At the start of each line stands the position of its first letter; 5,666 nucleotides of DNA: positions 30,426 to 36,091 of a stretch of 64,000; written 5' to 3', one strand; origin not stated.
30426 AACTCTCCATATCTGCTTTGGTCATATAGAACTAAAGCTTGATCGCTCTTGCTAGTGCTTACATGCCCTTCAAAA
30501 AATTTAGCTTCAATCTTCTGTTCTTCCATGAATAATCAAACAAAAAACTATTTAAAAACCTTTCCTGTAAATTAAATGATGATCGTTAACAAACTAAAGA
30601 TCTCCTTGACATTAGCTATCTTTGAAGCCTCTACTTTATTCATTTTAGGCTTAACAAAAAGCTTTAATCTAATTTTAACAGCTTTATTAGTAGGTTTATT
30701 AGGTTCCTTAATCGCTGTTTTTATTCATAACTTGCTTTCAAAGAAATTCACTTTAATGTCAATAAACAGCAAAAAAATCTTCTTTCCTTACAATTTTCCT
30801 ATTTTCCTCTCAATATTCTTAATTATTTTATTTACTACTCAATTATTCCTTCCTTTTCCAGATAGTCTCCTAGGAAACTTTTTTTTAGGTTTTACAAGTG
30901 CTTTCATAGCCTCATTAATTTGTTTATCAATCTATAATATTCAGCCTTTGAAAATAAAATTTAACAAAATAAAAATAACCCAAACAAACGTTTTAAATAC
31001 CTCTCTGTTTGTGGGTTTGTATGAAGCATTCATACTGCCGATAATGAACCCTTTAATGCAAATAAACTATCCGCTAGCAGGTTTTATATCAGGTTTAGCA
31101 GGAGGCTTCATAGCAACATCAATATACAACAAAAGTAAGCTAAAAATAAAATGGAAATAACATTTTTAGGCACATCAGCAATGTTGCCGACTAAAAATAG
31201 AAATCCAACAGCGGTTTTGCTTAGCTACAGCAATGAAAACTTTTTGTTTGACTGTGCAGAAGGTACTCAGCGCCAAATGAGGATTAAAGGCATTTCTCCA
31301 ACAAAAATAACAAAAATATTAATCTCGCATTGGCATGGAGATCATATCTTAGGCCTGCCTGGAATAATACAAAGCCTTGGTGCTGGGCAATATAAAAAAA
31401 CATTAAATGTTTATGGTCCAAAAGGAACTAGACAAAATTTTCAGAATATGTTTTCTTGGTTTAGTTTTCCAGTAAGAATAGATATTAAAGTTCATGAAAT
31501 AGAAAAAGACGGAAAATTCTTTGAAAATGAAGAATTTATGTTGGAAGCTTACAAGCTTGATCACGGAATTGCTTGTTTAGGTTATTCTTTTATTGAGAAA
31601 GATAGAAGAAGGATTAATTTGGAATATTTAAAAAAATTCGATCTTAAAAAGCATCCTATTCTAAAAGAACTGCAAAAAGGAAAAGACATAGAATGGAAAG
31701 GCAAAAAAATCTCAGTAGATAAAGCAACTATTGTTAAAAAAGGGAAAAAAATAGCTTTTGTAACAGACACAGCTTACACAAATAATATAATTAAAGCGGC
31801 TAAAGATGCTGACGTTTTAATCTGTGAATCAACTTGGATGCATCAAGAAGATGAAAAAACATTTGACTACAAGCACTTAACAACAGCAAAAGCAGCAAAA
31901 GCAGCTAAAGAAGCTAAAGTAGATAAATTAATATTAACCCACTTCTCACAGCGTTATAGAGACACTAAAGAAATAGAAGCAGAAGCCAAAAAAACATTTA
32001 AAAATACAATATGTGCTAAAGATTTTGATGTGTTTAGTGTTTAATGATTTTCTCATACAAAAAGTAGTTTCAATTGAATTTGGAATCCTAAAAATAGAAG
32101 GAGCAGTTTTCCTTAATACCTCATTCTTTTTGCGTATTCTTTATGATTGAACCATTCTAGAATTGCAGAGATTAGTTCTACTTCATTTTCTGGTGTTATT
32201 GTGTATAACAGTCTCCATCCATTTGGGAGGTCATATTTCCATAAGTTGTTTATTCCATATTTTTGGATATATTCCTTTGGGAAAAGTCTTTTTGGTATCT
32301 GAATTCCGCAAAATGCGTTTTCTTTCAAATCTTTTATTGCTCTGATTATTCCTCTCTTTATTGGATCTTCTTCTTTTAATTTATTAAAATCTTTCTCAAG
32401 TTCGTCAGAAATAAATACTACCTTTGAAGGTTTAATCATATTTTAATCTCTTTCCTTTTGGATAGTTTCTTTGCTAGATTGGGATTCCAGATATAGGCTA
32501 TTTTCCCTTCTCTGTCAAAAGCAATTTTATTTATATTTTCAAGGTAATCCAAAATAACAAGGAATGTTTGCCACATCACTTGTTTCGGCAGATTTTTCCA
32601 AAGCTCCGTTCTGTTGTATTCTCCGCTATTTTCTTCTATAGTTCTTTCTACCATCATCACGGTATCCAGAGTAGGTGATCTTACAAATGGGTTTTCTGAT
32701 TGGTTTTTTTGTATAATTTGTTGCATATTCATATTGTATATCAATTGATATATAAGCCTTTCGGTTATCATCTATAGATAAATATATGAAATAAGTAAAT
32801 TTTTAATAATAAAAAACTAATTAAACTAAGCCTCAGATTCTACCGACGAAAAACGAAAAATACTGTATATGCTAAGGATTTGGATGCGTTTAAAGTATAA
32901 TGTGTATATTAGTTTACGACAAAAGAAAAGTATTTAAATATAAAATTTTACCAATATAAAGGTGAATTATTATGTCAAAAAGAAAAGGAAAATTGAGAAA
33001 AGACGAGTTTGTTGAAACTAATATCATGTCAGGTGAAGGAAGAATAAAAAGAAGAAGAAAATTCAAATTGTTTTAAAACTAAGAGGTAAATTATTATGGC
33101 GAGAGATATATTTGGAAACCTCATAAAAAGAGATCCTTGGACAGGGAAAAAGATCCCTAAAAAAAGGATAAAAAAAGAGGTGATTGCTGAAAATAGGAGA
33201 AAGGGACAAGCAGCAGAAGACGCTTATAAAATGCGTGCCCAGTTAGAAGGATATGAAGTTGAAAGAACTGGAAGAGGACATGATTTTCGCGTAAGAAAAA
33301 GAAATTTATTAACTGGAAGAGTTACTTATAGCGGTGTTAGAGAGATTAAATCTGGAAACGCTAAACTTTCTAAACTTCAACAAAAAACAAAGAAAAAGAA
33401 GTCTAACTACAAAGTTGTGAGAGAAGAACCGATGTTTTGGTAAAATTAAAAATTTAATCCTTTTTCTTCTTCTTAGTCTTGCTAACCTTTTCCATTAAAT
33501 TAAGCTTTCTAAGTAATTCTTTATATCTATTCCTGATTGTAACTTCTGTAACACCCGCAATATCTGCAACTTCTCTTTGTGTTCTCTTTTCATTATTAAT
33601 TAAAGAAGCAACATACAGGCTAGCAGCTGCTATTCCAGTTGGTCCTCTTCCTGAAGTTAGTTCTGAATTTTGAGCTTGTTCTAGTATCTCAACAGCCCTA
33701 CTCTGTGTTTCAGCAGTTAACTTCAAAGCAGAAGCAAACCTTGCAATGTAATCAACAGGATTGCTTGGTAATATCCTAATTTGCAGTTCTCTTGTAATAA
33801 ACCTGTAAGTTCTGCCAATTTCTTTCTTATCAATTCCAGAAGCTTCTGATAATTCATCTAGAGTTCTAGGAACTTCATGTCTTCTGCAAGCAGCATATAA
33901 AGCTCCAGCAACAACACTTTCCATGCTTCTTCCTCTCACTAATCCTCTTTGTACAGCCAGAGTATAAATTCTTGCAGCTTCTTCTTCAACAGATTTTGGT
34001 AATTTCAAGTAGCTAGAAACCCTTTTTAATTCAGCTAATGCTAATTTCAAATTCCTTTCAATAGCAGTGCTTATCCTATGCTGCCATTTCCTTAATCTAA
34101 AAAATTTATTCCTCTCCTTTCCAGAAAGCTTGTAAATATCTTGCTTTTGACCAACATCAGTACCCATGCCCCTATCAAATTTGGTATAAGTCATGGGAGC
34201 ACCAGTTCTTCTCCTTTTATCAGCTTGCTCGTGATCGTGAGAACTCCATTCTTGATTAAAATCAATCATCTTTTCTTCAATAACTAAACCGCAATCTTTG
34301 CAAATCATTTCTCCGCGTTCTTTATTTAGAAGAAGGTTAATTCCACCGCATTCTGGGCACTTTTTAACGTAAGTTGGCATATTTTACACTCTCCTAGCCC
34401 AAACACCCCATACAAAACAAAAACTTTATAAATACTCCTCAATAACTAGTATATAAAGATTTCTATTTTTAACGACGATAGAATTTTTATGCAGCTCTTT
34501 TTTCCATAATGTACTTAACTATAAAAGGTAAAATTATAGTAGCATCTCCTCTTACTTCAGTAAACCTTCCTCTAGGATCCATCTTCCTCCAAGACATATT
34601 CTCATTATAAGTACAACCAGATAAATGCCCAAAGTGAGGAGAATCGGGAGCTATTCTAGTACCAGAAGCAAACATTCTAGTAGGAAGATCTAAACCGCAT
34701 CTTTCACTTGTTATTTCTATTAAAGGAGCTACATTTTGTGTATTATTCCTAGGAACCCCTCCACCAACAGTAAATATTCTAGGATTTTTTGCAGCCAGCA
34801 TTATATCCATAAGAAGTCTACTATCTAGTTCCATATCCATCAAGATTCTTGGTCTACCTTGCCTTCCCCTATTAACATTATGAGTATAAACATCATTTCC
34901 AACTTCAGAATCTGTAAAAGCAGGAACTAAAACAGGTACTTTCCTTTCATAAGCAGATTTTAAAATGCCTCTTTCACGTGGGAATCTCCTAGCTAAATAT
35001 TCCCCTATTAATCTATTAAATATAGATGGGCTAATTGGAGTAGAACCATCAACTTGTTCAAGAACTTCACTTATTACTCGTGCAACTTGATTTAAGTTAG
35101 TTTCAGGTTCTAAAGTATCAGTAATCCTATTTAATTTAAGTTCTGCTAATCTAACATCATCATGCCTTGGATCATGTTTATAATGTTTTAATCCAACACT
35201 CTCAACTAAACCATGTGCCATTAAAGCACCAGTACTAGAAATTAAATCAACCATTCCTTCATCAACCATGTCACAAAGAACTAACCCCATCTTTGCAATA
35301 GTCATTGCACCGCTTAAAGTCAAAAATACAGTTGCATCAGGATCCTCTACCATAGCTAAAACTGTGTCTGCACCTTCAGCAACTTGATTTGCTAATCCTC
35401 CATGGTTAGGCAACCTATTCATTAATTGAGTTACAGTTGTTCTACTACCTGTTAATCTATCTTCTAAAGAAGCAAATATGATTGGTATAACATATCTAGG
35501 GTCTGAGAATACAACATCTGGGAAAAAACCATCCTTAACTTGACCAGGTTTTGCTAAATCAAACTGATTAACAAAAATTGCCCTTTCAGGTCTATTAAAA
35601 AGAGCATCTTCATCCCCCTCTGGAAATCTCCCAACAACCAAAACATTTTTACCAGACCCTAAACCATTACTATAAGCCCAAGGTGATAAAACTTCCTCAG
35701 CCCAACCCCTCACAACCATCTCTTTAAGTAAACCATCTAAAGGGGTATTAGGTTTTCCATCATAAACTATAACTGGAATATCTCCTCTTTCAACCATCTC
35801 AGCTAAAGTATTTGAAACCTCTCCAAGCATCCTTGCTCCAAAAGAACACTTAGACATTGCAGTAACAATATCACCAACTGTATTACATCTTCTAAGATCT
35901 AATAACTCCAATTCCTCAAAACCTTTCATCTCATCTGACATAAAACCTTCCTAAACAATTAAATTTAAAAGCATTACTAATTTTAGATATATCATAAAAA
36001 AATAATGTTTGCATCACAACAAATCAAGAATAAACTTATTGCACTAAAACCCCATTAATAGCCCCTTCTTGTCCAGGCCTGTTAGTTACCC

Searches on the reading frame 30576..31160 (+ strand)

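Call 37: search_protein_families(library=pfam, proteins=[window:30576-31160:+], max_evalue=0.01)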
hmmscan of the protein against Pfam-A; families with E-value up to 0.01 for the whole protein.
window:30576-31160:+ (194 aa): 1 family
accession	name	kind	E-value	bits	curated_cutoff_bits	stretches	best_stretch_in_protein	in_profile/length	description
PF04226.18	Transgly_assoc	-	0.0077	16.9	25.3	0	34-55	27-48/49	Transglycosylase associated protein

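Call 74: search_protein_families(library=ncbifam, proteins=[window:30576-31160:+], max_evalue=1)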
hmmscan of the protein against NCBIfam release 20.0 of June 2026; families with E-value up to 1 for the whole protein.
window:30576-31160:+ (194 aa): 1 family
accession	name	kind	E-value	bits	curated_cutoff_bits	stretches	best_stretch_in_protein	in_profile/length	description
TIGR00439.2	FtsX_Gneg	equivalog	0.94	8.6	255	1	15-48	254-287/292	permease-like cell division protein FtsX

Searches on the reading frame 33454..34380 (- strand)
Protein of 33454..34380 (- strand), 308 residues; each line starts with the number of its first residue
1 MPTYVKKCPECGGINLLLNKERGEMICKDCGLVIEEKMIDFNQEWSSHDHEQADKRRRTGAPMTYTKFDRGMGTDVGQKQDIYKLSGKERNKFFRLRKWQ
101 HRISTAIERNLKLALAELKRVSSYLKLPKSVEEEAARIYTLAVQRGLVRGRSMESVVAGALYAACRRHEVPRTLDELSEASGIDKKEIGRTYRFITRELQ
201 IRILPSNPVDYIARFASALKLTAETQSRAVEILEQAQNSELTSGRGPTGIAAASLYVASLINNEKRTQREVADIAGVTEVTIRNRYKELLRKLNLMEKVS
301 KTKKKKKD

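Call 83: search_protein_families(library=ncbifam, proteins=[window:33454-34380:-], max_evalue=0.00001)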
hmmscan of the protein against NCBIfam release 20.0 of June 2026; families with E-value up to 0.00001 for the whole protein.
window:33454-34380:- (308 aa): 1 family
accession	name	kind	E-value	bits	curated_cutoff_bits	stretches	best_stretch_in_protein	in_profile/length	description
NF001658.0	PRK00423.1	subfamily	1.7e-125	418.3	384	1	5-295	13-308/312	transcription initiation factor IIB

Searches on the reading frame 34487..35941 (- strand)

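Call 37: search_protein_families(library=pfam, proteins=[window:34487-35941:-], max_evalue=0.01)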
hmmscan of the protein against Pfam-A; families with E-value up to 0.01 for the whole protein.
window:34487-35941:- (484 aa): 1 family
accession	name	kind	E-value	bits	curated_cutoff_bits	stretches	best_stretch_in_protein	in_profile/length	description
PF01916.23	DS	-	8.8e-67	225.8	27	1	173-477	2-287/288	Deoxyhypusine synthase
